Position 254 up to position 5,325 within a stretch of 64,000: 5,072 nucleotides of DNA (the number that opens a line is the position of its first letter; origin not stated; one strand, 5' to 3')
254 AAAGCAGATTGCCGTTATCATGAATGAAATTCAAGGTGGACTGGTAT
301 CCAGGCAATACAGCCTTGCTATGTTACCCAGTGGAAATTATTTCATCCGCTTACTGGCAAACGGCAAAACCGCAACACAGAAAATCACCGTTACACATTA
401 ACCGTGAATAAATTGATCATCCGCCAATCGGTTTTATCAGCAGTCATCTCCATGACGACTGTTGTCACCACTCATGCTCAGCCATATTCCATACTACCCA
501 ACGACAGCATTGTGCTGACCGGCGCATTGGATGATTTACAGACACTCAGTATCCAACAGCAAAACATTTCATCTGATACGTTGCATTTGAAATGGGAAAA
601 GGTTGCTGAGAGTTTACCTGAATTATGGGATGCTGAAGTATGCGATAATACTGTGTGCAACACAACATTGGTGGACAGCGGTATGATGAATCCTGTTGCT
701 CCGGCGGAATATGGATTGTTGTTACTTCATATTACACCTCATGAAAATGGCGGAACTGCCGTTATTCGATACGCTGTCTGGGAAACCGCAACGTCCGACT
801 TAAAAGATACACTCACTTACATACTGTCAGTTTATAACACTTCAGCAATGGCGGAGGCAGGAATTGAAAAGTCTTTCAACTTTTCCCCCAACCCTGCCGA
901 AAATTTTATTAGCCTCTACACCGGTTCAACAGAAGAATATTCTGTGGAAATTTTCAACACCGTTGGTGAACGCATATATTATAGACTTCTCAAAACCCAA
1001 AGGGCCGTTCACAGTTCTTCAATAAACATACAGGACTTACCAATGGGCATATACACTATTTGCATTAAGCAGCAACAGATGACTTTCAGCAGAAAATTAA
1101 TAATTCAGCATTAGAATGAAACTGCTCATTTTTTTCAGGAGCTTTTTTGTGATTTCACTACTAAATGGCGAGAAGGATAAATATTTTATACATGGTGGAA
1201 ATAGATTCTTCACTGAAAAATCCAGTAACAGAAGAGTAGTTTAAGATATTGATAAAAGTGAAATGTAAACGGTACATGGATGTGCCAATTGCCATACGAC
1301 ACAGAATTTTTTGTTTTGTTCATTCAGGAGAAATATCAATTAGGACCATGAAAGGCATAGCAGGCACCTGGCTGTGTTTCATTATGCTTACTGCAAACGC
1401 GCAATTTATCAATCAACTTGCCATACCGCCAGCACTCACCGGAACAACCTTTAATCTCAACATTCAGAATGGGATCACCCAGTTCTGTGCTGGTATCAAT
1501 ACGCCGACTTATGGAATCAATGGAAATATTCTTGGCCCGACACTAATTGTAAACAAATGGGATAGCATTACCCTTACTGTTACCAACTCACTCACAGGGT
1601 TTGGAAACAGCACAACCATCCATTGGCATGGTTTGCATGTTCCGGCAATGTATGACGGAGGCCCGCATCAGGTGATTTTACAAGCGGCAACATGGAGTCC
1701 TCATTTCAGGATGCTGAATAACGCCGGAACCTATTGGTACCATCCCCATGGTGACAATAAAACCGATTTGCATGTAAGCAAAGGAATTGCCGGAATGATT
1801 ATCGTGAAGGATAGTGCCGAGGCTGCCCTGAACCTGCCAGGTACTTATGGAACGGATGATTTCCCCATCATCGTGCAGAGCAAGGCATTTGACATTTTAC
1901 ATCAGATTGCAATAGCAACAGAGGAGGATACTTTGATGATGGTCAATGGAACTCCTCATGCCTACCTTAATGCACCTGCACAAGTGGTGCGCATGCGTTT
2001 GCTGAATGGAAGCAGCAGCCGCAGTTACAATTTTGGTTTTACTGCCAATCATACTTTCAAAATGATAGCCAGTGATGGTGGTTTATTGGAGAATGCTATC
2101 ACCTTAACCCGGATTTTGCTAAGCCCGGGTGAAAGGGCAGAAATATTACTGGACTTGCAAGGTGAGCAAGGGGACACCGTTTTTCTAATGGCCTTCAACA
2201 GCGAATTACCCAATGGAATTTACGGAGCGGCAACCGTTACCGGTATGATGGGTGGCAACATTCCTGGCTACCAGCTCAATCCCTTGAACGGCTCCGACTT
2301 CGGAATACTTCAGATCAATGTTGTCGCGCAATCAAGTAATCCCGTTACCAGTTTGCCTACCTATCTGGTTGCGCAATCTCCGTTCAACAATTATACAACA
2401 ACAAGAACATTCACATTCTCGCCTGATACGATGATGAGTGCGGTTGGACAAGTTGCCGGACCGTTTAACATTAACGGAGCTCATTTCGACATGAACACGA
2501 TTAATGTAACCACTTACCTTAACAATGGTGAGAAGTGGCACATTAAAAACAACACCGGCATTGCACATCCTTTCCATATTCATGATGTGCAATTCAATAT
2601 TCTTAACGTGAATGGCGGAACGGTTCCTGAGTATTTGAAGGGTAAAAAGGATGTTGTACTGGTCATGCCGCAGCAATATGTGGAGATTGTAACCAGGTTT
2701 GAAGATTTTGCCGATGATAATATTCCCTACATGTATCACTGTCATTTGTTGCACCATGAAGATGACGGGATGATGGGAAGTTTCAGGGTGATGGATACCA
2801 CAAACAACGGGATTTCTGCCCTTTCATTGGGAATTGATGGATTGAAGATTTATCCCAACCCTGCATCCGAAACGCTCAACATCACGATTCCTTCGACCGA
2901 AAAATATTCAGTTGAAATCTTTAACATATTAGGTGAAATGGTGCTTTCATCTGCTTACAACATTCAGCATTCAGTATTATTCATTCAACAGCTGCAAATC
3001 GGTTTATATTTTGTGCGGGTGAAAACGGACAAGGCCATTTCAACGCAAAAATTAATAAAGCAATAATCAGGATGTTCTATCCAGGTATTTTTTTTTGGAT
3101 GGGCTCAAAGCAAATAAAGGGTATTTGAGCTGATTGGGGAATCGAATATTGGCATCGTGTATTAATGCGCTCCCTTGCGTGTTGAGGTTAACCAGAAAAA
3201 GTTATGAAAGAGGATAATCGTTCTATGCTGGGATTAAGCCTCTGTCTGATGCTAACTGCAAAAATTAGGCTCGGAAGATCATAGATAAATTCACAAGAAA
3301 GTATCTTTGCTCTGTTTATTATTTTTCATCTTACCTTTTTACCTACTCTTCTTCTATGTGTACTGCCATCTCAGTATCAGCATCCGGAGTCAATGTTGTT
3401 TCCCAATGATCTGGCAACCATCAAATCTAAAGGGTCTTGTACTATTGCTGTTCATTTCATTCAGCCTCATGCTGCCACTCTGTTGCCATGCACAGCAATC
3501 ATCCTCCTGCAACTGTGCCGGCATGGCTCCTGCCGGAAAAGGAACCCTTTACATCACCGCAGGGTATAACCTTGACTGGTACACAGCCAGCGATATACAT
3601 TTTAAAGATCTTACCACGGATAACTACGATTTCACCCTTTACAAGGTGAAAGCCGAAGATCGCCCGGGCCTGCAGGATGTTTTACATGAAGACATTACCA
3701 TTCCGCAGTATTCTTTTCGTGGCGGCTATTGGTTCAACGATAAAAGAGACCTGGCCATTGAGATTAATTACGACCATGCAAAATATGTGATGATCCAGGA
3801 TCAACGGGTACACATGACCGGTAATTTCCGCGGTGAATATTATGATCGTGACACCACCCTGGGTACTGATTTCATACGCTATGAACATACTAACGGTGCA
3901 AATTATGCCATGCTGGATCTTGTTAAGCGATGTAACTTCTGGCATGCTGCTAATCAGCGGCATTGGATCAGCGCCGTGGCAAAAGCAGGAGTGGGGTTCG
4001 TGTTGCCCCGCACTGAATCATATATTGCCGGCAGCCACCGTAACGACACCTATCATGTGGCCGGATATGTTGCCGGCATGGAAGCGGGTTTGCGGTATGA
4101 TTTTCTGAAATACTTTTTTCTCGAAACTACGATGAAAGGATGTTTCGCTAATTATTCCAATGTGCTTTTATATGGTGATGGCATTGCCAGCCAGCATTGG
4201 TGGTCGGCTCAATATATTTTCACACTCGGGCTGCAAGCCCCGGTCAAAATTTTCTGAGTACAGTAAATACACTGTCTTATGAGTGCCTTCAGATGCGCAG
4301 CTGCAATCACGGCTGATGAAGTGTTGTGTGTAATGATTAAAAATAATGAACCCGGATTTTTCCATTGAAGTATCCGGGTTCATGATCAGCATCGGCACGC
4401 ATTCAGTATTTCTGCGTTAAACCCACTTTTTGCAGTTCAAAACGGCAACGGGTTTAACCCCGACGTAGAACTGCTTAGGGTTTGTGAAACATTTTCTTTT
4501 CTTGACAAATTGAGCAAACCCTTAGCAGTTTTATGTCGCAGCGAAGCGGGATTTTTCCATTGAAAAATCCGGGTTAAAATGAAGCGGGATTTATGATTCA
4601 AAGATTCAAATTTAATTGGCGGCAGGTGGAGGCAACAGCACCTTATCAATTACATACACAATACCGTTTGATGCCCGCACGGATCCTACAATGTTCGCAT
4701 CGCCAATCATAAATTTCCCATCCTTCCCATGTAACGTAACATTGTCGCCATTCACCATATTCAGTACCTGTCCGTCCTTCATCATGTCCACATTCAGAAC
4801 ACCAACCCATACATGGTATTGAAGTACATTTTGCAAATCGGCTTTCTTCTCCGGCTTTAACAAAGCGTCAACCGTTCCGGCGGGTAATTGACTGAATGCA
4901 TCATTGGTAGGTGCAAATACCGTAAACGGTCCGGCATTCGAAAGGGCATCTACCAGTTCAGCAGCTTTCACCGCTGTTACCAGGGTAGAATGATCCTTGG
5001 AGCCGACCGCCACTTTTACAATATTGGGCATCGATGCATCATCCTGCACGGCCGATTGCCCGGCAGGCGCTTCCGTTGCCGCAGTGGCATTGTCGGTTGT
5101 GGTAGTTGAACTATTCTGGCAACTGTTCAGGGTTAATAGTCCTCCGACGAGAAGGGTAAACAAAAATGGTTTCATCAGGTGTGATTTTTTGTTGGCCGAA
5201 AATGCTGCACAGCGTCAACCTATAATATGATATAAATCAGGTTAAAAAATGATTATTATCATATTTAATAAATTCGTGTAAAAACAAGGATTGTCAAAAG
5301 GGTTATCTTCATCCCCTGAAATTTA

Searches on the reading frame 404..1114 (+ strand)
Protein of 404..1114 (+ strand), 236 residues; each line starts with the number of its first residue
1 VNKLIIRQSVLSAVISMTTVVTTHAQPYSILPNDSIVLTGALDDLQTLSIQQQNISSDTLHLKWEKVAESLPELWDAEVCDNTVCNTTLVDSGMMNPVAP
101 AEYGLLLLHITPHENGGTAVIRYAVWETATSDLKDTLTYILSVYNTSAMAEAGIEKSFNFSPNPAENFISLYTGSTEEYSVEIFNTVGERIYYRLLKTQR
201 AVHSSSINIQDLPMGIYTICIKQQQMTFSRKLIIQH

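Call 56: search_protein_families(library=pfam, proteins=[window:404-1114:+], max_evalue=0.001)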
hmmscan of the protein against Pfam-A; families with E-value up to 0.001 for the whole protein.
window:404-1114:+ (236 aa): 1 family
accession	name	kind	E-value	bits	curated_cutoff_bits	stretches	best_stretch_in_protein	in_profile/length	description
PF18962.6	Por_Secre_tail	-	2e-11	44.4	27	1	162-234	3-75/75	Secretion system C-terminal sorting domain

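Call 62: find_encoding_contigs(protein=window:404-1114:+, flank=10000, max_places=8)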
Protein window:404-1114:+ (236 aa): no gene with exactly this product is on record in the collection.

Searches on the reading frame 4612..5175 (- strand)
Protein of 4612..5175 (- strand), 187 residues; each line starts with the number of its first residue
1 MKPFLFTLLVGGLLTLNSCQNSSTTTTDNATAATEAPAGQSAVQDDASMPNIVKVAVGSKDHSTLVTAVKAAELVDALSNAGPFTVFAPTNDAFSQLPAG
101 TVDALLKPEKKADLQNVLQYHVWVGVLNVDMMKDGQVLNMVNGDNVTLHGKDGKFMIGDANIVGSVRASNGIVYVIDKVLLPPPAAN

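Call 34: find_encoding_contigs(protein=window:4612-5175:-, flank=10000, max_places=8)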
Protein window:4612-5175:- (187 aa): 21 contigs read that carry it; 8 places shown.
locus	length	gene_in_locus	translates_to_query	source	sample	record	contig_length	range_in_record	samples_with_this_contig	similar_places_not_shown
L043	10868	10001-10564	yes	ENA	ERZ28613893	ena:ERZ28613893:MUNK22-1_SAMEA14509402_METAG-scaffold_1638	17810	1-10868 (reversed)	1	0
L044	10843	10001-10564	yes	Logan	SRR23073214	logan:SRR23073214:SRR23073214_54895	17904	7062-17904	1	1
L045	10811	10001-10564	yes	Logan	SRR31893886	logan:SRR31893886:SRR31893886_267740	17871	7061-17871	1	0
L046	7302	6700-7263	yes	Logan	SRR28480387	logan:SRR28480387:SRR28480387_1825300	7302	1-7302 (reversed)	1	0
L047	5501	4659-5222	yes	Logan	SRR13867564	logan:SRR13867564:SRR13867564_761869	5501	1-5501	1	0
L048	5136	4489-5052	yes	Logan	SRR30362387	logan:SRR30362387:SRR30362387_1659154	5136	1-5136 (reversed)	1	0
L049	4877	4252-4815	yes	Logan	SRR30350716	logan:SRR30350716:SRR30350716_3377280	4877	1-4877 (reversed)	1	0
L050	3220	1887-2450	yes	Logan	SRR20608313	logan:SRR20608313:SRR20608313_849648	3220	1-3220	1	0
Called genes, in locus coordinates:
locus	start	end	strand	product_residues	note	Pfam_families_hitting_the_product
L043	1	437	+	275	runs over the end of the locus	PF03372:Exo_endo_phos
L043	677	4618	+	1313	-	PF11617:Cu-binding_MopE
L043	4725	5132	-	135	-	PF24709:DUF7670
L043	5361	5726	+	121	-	PF01479:S4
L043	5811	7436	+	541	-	-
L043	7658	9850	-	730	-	PF05935:Arylsulfotrans, PF14269:Arylsulfotran_2, PF18962:Por_Secre_tail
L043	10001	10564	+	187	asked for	PF02469:Fasciclin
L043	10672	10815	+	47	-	-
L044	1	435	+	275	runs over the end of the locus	PF03372:Exo_endo_phos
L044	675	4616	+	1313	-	PF11617:Cu-binding_MopE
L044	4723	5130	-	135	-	PF24709:DUF7670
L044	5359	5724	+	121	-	PF01479:S4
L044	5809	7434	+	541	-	-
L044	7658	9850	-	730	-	PF05935:Arylsulfotrans, PF14269:Arylsulfotran_2, PF18962:Por_Secre_tail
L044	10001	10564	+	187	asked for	PF02469:Fasciclin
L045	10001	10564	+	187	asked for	PF02469:Fasciclin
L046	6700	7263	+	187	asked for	PF02469:Fasciclin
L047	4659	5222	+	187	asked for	PF02469:Fasciclin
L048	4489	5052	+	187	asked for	PF02469:Fasciclin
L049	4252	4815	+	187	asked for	PF02469:Fasciclin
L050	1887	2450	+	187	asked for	PF02469:Fasciclin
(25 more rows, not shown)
